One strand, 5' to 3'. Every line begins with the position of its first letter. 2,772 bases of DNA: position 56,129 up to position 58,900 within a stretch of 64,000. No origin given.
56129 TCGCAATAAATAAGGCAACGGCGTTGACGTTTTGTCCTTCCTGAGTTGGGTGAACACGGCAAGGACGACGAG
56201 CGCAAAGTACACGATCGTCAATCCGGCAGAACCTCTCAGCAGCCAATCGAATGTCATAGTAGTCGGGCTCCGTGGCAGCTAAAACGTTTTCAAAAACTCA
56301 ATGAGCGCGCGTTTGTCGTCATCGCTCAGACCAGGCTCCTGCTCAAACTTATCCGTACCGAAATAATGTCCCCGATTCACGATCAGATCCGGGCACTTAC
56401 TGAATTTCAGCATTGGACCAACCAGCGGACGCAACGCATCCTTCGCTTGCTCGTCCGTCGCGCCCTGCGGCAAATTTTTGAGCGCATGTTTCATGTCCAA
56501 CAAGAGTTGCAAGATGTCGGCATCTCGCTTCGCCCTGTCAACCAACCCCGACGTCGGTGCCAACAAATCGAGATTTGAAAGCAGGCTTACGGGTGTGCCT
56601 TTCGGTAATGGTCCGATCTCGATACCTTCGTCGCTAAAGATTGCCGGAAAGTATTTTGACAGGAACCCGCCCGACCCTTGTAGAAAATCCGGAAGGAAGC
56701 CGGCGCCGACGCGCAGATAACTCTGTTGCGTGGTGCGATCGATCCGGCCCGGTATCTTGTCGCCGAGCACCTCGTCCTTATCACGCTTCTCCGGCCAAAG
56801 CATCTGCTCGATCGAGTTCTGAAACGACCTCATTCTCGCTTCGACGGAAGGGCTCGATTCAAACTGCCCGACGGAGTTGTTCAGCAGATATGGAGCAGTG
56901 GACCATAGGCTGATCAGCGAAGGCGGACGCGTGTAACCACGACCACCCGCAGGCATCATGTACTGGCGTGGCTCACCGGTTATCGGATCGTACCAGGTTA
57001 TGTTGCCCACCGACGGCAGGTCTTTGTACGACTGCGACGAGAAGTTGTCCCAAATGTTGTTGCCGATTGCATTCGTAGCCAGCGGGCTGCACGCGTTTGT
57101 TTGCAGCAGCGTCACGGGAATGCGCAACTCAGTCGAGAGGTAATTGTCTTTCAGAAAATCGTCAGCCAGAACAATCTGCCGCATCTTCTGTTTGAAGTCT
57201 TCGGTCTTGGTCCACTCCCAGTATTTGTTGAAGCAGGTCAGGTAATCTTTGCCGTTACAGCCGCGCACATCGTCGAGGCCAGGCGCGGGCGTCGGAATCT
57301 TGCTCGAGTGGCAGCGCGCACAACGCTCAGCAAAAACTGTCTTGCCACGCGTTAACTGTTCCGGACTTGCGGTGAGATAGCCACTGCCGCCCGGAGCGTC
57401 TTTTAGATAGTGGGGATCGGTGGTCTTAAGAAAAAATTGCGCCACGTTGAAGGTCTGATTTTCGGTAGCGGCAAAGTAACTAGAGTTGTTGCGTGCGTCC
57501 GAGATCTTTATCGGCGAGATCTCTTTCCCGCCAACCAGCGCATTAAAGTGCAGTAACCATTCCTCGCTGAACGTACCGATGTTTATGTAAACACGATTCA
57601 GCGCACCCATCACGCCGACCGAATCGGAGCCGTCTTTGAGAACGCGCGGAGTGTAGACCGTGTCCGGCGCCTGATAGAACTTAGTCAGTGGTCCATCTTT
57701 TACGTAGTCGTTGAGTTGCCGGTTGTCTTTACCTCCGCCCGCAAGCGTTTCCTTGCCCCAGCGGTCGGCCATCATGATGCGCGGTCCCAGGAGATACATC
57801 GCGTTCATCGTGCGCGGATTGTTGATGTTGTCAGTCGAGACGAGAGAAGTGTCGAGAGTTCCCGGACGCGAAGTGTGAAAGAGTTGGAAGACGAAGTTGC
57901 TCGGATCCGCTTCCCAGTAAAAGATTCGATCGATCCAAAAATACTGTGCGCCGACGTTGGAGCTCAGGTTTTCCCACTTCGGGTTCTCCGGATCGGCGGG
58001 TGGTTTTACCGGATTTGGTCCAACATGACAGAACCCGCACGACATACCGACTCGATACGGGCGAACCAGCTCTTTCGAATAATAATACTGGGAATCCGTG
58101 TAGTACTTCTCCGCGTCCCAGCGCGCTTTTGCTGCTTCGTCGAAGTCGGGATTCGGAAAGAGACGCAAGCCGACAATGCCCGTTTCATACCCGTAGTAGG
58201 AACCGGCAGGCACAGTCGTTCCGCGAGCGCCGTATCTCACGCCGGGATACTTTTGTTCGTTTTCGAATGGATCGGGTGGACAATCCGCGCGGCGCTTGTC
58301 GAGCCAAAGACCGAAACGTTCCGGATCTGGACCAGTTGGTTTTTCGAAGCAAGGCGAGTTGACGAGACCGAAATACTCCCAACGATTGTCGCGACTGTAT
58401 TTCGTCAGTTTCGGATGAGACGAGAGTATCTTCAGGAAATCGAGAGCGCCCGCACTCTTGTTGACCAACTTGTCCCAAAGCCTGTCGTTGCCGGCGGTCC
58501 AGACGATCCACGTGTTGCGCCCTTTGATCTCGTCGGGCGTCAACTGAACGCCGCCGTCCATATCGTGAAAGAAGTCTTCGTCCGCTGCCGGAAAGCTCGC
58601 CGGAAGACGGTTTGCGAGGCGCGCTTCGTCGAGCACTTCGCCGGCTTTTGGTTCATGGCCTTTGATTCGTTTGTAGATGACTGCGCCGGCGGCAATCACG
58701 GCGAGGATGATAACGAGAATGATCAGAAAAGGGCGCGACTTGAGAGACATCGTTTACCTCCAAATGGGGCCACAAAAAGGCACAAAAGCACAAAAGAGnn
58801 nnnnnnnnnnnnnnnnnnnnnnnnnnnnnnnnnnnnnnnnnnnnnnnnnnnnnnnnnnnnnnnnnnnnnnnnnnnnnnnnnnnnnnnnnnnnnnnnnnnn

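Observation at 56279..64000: Tightly packed GMC oxidoreductase / DyP peroxidase / DyP-related membrane protein / di-haem protein cluster of unknown function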

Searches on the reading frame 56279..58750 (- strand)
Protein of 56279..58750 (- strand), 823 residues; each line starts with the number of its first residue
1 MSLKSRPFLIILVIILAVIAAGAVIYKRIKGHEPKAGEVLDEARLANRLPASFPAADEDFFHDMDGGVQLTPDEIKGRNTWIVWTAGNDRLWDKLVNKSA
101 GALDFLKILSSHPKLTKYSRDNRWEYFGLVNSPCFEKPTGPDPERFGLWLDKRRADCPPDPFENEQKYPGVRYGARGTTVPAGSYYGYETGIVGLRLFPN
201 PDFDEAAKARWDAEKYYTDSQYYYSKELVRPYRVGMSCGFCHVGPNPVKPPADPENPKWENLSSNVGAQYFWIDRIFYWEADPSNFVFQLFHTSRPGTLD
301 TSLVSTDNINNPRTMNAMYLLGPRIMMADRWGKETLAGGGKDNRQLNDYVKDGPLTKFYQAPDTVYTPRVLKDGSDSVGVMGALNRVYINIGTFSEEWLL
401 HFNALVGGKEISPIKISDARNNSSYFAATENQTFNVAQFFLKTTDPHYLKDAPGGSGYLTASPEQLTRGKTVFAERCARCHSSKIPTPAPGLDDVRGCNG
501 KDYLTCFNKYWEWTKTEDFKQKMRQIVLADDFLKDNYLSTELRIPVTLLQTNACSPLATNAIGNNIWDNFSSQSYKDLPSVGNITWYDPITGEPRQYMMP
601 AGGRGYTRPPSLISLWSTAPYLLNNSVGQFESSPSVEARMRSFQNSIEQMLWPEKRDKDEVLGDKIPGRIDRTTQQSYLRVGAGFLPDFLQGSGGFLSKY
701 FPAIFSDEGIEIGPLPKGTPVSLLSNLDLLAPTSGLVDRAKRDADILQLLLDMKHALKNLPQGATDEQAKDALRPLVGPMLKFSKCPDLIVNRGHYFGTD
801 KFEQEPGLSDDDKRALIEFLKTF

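Call 4: search_protein_families(library=pfam, proteins=[window:56279-58750:-], max_evalue=0.01)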
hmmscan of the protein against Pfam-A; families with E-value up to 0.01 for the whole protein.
window:56279-58750:- (823 aa): 4 families
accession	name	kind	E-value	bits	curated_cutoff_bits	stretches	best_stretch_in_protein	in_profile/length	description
PF00034.26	Cytochrom_C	-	0.00019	23.1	21.3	0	467-523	2-50/90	Cytochrome c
PF13442.11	Cytochrome_CBB3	-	0.00085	20.1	27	0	465-487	2-20/68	Cytochrome C oxidase, cbb3-type, subunit III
PF21419.2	RoxA-like_Cyt-c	-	0.0071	16.3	26.7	0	609-631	4-26/39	RoxA-like, cytochrome c-like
PF14495.11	Cytochrom_C550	-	0.0079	16.3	27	0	459-483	19-43/136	Cytochrome c-550 domain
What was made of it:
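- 57308..57322 (-): c823 haem-binding motif 2, CARCH (residues 477-481), 239 residues after motif 1. Pfam Cytochrom_C hit over residues 467-523 (call 4).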

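Call 6: search_protein_families(library=ncbifam, proteins=[window:56279-58750:-], max_evalue=0.01)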
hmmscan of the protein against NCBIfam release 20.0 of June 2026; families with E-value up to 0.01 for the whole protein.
window:56279-58750:- (823 aa): 4 families
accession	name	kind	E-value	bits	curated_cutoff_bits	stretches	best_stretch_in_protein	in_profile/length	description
NF040606.1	CytoC_perox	subfamily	8.4e-09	35.1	150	1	463-629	295-448/524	di-heme-cytochrome C peroxidase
TIGR03046.1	PS_II_psbV2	equivalog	9.4e-05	22.1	148.35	1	438-491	30-82/157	photosystem II cytochrome PsbV2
TIGR03045.1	PS_II_C550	equivalog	0.0056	16.4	177.75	0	459-485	44-70/159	photosystem II cytochrome c-550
NF051462.1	RoxC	equivalog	0.0068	14.6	900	0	605-643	652-689/812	putative rubber dioxygenase RoxC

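Call 7: search_solved_structures(query=window:56279-58750:-, max_evalue=1, show_alignments=2)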
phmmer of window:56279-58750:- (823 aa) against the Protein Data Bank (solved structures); distinct sequences matched with E-value up to 1: 13.
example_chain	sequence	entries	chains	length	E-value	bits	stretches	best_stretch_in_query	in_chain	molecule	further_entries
4yuu_V1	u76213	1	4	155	0.0062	17.7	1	449-492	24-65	Cytochrome c-550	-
4lji_A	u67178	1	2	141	0.012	16.8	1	440-521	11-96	Cytochrome c-550-like protein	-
7y5e_VL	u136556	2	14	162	0.032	15.3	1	458-493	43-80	Cytochrome c550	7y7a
2lkn_A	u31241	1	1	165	0.081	14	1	674-757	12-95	AH receptor-interacting protein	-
8iwh_V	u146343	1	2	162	0.11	13.5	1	451-493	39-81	Cytochrome c-550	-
8h77_F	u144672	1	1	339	0.32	12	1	674-757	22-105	AH receptor-interacting protein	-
7zub_C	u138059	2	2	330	0.32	12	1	674-757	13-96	AH receptor-interacting protein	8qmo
8wb4_V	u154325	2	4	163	0.39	11.7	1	459-492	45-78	Photosystem II cytochrome c550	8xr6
7vd5_V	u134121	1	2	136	0.48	11.4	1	460-493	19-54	Cytochrome c-550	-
8j5k_V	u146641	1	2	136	0.48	11.4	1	460-493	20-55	PsbV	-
6j3y_V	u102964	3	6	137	0.48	11.4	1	460-493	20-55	Cytochrome c-550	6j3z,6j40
6jlu_V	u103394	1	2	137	0.49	11.4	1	460-493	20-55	Cytochrome c-550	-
3sej_A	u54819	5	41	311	0.91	10.5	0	403-459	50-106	Capsid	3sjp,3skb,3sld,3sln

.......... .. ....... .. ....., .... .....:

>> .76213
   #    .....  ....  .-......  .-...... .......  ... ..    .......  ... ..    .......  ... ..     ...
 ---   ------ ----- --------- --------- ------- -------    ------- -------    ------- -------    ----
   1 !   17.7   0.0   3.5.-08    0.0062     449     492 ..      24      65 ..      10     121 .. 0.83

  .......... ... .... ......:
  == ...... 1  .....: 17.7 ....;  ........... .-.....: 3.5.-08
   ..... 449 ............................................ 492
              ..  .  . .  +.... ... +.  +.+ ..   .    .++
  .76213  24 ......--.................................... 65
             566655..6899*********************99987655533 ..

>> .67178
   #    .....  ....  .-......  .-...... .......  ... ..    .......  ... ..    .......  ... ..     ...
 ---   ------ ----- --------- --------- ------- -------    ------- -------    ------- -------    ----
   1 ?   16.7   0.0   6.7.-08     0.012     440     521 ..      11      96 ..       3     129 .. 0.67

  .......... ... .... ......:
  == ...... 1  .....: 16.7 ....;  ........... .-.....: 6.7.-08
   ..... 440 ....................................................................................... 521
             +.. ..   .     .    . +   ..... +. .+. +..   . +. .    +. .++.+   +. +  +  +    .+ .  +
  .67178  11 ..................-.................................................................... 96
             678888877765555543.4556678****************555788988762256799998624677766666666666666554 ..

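Call 16: find_homologous_proteins(query=window:56279-58750:-)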
Query window:56279-58750:- (823 aa): 7252 proteins with E <= 0.001 among 8000 candidates; the best 120 are listed.
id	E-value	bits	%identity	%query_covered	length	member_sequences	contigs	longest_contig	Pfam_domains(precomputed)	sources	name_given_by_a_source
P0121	0.0e+0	1953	100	100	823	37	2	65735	-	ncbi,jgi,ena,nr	ncbi:MAG TPA: hypothetical protein VN644_21180 [Pyrinomonadaceae bacterium]|nr:hypothetical protein 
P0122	0.0e+0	1843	93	100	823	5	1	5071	-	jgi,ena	-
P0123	0.0e+0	1841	93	100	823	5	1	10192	-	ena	-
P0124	0.0e+0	1730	87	100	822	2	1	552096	-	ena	-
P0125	0.0e+0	1698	85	100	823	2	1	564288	-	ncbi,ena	-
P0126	0.0e+0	1697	85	100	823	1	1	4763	-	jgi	jgi:hypothetical protein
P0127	0.0e+0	1683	85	100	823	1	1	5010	-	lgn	-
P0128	0.0e+0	1677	84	100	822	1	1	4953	-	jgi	jgi:hypothetical protein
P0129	0.0e+0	1677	85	97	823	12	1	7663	-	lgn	-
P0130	0.0e+0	1676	85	97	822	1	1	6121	-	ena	-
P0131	0.0e+0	1672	85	97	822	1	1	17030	-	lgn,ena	-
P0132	0.0e+0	1670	85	97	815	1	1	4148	-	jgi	-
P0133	0.0e+0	1669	84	100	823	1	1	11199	-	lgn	-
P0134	0.0e+0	1669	85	97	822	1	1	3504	-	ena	-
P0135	0.0e+0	1668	85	97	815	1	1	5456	-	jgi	-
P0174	0.0e+0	1369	71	99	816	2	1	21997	-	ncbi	ncbi:MAG: hypothetical protein ACHQ7N_04350 [Candidatus Methylomirabilales bacterium]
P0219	0.0e+0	1344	71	96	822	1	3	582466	-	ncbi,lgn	-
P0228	0.0e+0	1342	69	98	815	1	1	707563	-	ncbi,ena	-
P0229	0.0e+0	1341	71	96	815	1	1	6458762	-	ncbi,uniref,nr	ncbi:hypothetical protein [Tahibacter amnicola]|uniref:Cytochrome c domain-containing protein n=1 Ta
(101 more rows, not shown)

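Call 17: find_encoding_contigs(protein=P0229, flank=10000, max_places=2)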
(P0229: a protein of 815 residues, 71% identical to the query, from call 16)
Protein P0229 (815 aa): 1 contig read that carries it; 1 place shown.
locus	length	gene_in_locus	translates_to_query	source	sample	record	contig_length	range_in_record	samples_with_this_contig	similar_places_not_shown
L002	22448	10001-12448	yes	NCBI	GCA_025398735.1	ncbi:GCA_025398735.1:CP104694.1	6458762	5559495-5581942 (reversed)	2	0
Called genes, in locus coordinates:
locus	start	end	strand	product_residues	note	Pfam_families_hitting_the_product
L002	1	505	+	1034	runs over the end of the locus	PF07969:Amidohydro_3, PF01979:Amidohydro_1 (weak), PF07969:Amidohydro_3 (weak), PF01979:Amidohydro_1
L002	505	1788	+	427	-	PF07969:Amidohydro_3 (weak), PF01979:Amidohydro_1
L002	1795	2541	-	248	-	PF13489:Methyltransf_23, PF13847:Methyltransf_31 (weak), PF08241:Methyltransf_11, PF08242:Methyltransf_12, PF13649:Methyltransf_25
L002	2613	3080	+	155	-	PF00127:Copper-bind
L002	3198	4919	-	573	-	PF00515:TPR_1 (faint), PF07719:TPR_2 (faint), PF13181:TPR_8 (faint), PF13414:TPR_11 (faint), PF13428:TPR_14 (faint), PF13432:TPR_16 (weak)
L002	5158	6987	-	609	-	PF00009:GTP_EFTU, PF01926:MMR_HSR1 (faint), PF22042:EF-G_D2, PF03144:GTP_EFTU_D2, PF00679:EFG_C, PF21018:BipA_C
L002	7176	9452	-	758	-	PF00114:Pilin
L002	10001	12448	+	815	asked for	-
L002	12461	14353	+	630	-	PF00732:GMC_oxred_N, PF13450:NAD_binding_8 (weak), PF05199:GMC_oxred_C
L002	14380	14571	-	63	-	-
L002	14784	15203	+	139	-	PF26512:SOI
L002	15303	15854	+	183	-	-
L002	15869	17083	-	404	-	PF08450:SGL (faint)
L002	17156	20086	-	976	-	PF01734:Patatin (weak)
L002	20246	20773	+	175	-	PF00160:Pro_isomerase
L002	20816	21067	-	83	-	PF04226:Transgly_assoc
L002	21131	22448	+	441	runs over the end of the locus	PF00155:Aminotran_1_2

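Call 18: find_encoding_contigs(protein=P0174, flank=10000, max_places=2)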
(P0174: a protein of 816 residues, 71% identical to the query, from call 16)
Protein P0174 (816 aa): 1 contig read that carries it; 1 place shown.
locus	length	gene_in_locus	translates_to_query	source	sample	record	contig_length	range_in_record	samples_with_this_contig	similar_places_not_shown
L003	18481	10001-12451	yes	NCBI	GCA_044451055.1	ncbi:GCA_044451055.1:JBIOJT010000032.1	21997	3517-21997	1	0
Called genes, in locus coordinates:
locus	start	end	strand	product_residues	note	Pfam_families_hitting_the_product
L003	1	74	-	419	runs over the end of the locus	PF02515:CoA_transf_3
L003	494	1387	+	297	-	PF00497:SBP_bac_3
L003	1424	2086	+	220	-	PF00528:BPD_transp_1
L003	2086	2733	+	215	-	PF00528:BPD_transp_1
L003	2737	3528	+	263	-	PF02463:SMC_N (faint), PF00005:ABC_tran, PF09818:ABC_ATPase (faint), PF13304:AAA_21 (faint)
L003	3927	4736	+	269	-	PF00497:SBP_bac_3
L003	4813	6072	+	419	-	PF00291:PALP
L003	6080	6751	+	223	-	PF00528:BPD_transp_1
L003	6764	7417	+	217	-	PF00528:BPD_transp_1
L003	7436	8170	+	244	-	PF13191:AAA_16 (weak), PF00005:ABC_tran, PF13304:AAA_21, PF02463:SMC_N (weak)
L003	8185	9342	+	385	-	PF02746:MR_MLE_N, PF13378:MR_MLE_C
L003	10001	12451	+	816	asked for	-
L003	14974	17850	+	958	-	PF03098:An_peroxidase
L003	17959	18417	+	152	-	PF00296:Bac_luciferase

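Call 25: search_protein_families(library=pfam, proteins=[L003:13042-14703:+, L003:12334-12780:+, L002:14784-15203:+, L002:15303-15854:+, L002:15869-17083:-], max_evalue=0.01)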
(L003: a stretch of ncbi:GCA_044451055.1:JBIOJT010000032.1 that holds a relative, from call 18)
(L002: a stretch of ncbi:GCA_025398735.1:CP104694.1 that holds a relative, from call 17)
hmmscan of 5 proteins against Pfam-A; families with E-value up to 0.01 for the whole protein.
L003:13042-14703:+ (553 aa): 2 families
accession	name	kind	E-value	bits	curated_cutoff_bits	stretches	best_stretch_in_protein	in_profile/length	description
PF05199.19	GMC_oxred_C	-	2.9e-29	102.8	24.6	1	401-537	3-139/139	GMC oxidoreductase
PF00732.25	GMC_oxred_N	-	6e-15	56.1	23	1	177-301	119-217/218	GMC oxidoreductase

L003:12334-12780:+ (148 aa): 0 families

L002:14784-15203:+ (139 aa): 0 families

L002:15303-15854:+ (183 aa): 0 families

L002:15869-17083:- (404 aa): 1 family
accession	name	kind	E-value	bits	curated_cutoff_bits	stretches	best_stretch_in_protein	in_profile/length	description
PF08450.18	SGL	-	2.3e-06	27.8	26.3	1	125-280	1-151/246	SMP-30/Gluconolactonase/LRE-like region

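Call 28: find_related_loci(query=A2, collection=genome_contigs, flank=10000)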
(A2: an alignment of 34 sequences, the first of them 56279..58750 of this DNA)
Query A2 (823 aa) in genome_contigs; peptide patterns used: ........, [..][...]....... (x = any residue, [..] = any of these).
600 stretches matched a pattern (row limit reached: there are more); 585 encode a relative of the query (tblastn E <= 1e-3); the best 80 are kept; 80 distinct loci.
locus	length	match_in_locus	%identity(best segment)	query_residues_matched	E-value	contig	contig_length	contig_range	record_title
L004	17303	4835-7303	82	1-823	0e+0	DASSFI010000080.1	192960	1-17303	MAG TPA_asm: Pyrinomonadaceae bacterium isolate SMAG_U1001 k141_1854006, whole genome shotgun sequence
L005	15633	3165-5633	82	1-823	0e+0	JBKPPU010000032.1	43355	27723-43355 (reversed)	MAG: Acidobacteriota bacterium isolate GS_EKS_MAG_00094 GS_EKS_000002815988, whole genome shotgun sequence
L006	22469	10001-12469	82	1-823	0e+0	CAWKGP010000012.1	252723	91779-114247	MAG: uncultured Acidobacteriota bacterium isolate MFD09206.bin.2.183 genome assembly, contig: contig_8617, whole genome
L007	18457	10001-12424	71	10-823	0e+0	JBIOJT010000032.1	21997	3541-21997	MAG: Candidatus Methylomirabilales bacterium isolate GcC5-40 k141_486443_length_21997_cov_21.9558, whole genome shotgun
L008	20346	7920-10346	69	5-823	0e+0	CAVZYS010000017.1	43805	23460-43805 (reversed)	MAG: uncultured Acidobacteriaceae bacterium isolate MFD06435.bin.1.192 genome assembly, contig: contig_24789, whole geno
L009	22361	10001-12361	71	35-823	0e+0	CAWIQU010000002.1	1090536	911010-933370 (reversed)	MAG: uncultured Acidobacteriaceae bacterium isolate MFD00964.bin.1.271 genome assembly, contig: contig_22747, whole geno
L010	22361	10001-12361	71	35-823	0e+0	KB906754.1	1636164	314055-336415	Acidobacteriaceae bacterium KBS 89 genomic scaffold G003DRAFT_scaffold00001.1, whole genome shotgun sequence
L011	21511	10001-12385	71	34-823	0e+0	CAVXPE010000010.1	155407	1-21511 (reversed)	MAG: Bryobacterales bacterium isolate MFD00731.bin.2.93 genome assembly, contig: contig_27972, whole genome shotgun sequ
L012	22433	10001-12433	68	3-823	0e+0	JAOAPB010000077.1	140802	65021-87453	MAG: Edaphobacter sp. isolate RYN_3 scaffold_37194, whole genome shotgun sequence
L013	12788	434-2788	71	37-823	0e+0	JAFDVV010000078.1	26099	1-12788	MAG: Acidobacteria bacterium isolate SZAS AMP-1 ACID-AMP-1__78__length-26099, whole genome shotgun sequence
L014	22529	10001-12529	67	4-823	0e+0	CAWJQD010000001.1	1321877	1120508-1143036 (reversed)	MAG: uncultured Acidobacteriaceae bacterium isolate MFD04492.bin.1.183 genome assembly, contig: contig_21061, whole geno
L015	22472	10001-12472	69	10-823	0e+0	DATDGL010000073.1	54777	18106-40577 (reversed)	MAG TPA_asm: Candidatus Angelobacter sp. isolate SMAG_U251 k141_459662, whole genome shotgun sequence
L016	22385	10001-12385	70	34-823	0e+0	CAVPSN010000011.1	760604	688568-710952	MAG: Bryobacterales bacterium isolate MFD00031.bin.2.181 genome assembly, contig: contig_4118, whole genome shotgun sequ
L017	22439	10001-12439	68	10-823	0e+0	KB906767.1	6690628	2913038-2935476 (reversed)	Acidobacteriaceae bacterium KBS 96 genomic scaffold G004DRAFT_scaffold00001.1, whole genome shotgun sequence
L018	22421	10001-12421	69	9-823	0e+0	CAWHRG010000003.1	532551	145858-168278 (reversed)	MAG: uncultured Acidobacteriaceae bacterium isolate MFD06714.bin.1.47 genome assembly, contig: contig_32543, whole genom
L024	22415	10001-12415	68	15-823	0e+0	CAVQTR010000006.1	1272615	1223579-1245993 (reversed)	MAG: Bryobacterales bacterium isolate MFD09671.bin.1.44 genome assembly, contig: contig_58970, whole genome shotgun sequ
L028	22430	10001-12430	68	11-823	0e+0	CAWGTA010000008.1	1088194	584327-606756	MAG: Terriglobia bacterium isolate MFD05521.bin.1.209 genome assembly, contig: contig_54092, whole genome shotgun sequen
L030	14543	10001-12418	67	16-823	0e+0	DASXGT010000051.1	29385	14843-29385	MAG TPA_asm: Bryobacteraceae bacterium isolate SMAG_U5172 k141_1250832, whole genome shotgun sequence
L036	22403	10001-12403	69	32-823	0e+0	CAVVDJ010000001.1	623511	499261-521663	MAG: uncultured beta proteobacterium isolate MFD02242.bin.2.195 genome assembly, contig: contig_12428, whole genome shot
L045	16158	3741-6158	67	16-823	0e+0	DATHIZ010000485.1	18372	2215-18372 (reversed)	MAG TPA_asm: Bryobacteraceae bacterium isolate SMAG_U12539 k141_37078, whole genome shotgun sequence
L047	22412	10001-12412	68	34-823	0e+0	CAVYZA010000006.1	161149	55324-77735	MAG: uncultured beta proteobacterium isolate MFD02242.bin.2.83 genome assembly, contig: contig_17792, whole genome shotg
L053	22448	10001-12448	66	8-823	0e+0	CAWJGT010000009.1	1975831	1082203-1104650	MAG: uncultured Holophagales bacterium isolate MFD04935.bin.1.7 genome assembly, contig: contig_25929, whole genome shot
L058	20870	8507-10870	67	34-823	0e+0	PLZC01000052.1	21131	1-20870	MAG: Acidobacteriaceae bacterium isolate palsa_352 73.20120700_P3D.197_contig_84575, whole genome shotgun sequence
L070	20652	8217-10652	66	25-823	0e+0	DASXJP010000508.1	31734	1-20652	MAG TPA_asm: Thermoanaerobaculia bacterium isolate SMAG_U5251 k141_939620, whole genome shotgun sequence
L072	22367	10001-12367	68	34-822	0e+0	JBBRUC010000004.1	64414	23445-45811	MAG: Thermoanaerobaculia bacterium isolate La3_concoct.109 La3_concoct.109_K_972289_L_64414_cov_13.8008, whole genome sh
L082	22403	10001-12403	69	34-823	0e+0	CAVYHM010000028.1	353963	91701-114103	MAG: uncultured Acidobacteriaceae bacterium isolate MFD03346.bin.3.25 genome assembly, contig: contig_33178, whole genom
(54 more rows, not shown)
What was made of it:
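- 56279..58750 (-): c823: membrane-anchored di-haem c-type cytochrome, a divergent family of the CCP/MauG/RoxA/FadCcp superfamily. 63-82% identity across phyla (calls 16, 28).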
